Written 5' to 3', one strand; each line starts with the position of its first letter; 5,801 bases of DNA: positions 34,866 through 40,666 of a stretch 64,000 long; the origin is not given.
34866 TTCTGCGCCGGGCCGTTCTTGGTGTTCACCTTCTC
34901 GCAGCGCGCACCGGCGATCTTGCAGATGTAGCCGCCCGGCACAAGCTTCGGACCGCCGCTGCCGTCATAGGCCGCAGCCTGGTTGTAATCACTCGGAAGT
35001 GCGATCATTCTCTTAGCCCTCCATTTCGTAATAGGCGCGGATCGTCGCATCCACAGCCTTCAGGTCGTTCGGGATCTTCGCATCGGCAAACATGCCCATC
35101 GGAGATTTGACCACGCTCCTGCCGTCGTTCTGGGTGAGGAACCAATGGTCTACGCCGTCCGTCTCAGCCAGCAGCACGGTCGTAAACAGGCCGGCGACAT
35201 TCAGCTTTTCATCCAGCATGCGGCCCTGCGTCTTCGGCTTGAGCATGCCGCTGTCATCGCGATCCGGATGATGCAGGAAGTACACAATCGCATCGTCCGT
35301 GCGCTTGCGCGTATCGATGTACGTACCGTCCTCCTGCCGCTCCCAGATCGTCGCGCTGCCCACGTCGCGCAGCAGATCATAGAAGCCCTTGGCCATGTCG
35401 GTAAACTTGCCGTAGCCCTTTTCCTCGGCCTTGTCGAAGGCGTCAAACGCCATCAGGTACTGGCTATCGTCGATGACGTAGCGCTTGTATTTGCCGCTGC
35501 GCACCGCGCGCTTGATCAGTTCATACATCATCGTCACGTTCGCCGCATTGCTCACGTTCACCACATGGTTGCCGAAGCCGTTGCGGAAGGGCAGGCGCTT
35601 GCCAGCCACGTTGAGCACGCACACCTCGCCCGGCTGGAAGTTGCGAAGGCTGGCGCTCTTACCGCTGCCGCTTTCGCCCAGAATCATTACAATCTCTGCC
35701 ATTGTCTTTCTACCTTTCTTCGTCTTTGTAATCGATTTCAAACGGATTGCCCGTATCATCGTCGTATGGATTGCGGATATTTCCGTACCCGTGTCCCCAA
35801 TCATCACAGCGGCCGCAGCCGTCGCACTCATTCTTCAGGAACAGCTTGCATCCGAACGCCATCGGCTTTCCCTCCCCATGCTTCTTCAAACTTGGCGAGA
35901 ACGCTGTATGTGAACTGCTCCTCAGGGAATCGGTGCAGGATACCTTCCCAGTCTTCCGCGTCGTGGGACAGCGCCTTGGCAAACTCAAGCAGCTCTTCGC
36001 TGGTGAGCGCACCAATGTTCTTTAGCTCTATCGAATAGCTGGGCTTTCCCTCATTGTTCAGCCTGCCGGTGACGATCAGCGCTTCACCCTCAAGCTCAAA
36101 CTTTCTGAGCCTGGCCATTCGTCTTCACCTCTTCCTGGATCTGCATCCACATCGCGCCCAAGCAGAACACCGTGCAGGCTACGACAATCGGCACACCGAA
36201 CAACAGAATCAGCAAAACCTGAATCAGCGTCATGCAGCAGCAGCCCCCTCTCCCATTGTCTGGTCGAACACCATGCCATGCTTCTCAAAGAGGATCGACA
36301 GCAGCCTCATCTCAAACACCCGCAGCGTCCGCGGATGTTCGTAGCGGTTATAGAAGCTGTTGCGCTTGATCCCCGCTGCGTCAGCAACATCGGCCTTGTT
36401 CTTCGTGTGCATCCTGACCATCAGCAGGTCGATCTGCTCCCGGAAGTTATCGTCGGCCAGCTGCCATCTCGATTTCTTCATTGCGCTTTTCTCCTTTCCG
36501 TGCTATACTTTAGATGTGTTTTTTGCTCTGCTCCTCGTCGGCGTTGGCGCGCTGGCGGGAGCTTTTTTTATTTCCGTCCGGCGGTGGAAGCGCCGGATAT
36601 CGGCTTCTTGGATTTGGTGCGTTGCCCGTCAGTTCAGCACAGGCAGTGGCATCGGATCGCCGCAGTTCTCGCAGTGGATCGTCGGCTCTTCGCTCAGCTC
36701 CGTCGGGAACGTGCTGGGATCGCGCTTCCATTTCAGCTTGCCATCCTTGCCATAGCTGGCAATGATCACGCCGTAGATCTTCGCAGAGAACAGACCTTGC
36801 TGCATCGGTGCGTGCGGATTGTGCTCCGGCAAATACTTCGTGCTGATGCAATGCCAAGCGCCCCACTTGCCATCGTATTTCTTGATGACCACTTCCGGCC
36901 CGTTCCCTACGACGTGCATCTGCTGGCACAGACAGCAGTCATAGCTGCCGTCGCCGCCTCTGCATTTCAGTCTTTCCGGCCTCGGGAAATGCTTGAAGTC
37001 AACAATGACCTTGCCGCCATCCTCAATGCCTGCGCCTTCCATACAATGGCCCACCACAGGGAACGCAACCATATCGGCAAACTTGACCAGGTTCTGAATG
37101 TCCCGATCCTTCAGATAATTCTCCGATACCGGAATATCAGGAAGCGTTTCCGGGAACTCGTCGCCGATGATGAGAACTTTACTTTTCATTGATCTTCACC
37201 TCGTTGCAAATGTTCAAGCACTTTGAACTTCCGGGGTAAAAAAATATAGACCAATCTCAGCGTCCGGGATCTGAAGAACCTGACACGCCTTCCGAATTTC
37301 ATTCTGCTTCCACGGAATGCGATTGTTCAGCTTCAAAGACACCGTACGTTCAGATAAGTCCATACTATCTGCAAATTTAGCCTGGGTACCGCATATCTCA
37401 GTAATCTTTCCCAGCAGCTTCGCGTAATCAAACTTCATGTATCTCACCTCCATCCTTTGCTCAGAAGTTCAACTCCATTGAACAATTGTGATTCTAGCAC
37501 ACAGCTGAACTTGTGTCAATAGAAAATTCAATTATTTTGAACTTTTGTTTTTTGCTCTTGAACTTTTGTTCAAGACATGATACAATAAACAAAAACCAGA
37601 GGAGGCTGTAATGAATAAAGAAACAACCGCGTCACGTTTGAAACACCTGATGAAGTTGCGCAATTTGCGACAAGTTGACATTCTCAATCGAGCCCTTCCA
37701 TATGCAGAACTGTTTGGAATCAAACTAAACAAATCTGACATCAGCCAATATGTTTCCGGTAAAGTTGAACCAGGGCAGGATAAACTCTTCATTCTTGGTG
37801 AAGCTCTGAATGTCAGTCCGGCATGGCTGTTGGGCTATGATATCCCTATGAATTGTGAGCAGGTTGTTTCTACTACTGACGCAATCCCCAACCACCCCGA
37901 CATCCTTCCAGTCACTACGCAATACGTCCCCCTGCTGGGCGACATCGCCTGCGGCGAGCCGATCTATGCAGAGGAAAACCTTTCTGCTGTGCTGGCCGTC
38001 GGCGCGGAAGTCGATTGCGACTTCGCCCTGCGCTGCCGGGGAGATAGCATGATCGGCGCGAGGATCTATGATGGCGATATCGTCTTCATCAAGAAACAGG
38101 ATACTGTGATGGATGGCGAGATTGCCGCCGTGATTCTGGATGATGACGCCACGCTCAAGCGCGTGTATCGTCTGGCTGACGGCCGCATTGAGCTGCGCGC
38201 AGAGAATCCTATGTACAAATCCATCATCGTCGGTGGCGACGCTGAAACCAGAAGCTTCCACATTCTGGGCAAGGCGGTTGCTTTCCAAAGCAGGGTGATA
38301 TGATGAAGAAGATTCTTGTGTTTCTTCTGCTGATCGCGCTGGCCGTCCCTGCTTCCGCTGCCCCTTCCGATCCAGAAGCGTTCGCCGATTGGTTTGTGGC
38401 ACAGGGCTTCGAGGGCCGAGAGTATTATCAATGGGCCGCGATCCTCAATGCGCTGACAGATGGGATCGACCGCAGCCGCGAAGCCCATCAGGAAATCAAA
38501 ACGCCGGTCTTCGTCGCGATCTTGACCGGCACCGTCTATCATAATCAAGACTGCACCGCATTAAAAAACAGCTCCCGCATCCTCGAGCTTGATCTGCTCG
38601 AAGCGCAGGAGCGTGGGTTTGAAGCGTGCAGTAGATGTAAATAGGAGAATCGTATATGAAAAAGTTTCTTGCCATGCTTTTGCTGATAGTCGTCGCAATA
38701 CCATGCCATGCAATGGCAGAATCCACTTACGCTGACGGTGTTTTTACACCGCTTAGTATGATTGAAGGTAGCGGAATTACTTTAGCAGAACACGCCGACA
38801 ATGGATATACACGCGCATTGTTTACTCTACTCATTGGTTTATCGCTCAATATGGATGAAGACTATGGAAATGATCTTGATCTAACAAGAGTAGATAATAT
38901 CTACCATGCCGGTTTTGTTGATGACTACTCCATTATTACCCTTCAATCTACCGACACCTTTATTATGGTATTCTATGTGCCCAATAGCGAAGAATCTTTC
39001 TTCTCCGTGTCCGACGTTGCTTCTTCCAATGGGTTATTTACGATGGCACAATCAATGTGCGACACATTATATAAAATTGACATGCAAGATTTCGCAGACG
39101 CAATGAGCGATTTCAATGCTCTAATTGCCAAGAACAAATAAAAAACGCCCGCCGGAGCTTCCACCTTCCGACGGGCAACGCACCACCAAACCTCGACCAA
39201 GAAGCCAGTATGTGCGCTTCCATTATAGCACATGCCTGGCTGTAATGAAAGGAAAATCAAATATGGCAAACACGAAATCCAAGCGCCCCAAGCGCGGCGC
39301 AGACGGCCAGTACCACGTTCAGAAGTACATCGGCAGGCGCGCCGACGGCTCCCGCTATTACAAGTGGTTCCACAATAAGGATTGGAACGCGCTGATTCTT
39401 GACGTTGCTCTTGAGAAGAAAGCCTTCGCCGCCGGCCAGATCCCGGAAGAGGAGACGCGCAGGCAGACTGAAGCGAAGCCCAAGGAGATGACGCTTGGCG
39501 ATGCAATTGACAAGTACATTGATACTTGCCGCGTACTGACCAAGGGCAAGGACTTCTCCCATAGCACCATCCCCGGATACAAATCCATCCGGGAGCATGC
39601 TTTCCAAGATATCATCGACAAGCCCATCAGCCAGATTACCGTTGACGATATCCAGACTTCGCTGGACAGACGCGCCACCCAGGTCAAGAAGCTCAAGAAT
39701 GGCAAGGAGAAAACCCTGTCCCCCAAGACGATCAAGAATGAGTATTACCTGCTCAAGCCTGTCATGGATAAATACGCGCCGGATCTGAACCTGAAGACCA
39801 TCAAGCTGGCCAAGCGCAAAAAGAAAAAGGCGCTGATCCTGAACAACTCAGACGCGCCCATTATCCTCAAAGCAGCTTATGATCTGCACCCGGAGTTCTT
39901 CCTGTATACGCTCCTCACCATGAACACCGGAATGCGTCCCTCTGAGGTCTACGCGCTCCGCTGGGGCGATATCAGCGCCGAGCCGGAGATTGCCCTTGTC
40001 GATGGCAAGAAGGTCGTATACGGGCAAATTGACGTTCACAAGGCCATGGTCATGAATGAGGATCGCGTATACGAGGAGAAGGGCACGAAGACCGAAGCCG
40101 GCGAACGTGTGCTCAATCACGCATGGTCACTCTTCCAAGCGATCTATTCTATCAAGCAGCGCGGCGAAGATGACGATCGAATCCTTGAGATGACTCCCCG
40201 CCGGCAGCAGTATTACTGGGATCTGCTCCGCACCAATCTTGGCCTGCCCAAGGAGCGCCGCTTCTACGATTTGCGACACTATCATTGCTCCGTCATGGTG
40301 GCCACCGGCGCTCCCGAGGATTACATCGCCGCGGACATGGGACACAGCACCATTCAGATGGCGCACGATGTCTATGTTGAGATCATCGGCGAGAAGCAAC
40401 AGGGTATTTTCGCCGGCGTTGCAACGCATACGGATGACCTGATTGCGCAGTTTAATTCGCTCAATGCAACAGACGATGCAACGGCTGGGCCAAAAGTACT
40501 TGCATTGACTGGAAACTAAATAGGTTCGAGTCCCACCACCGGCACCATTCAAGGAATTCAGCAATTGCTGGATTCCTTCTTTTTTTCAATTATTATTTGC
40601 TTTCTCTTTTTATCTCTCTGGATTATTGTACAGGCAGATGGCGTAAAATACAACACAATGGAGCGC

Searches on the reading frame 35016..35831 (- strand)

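Call 74: search_protein_families(library=pfam, proteins=[window:35016-35831:-], max_evalue=0.001)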
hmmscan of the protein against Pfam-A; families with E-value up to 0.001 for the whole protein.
window:35016-35831:- (272 aa): 1 family
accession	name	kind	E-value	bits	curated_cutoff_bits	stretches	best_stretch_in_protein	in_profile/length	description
PF13401.12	AAA_22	-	0.00069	20.4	27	0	45-126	5-96/130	AAA domain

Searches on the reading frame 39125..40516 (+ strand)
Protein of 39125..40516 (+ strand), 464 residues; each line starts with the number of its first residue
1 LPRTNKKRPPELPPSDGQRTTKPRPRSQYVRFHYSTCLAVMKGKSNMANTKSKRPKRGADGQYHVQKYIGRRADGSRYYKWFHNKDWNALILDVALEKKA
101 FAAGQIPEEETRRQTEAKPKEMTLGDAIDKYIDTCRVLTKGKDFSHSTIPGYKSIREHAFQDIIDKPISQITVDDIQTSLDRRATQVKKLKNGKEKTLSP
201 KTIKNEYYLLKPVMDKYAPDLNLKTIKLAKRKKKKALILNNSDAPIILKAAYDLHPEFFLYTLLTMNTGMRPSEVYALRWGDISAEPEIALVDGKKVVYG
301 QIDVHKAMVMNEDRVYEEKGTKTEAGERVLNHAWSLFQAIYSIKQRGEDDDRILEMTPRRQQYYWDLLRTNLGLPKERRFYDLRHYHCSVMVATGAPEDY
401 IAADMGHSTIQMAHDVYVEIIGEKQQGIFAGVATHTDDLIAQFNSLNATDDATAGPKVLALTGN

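Call 74: search_protein_families(library=pfam, proteins=[window:39125-40516:+], max_evalue=0.001)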
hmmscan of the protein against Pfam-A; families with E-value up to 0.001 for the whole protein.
window:39125-40516:+ (464 aa): 1 family
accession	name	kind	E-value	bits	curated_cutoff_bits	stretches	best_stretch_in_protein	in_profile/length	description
PF00589.27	Phage_integrase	-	1.2e-12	48.4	27.1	1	260-418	26-166/172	Phage integrase family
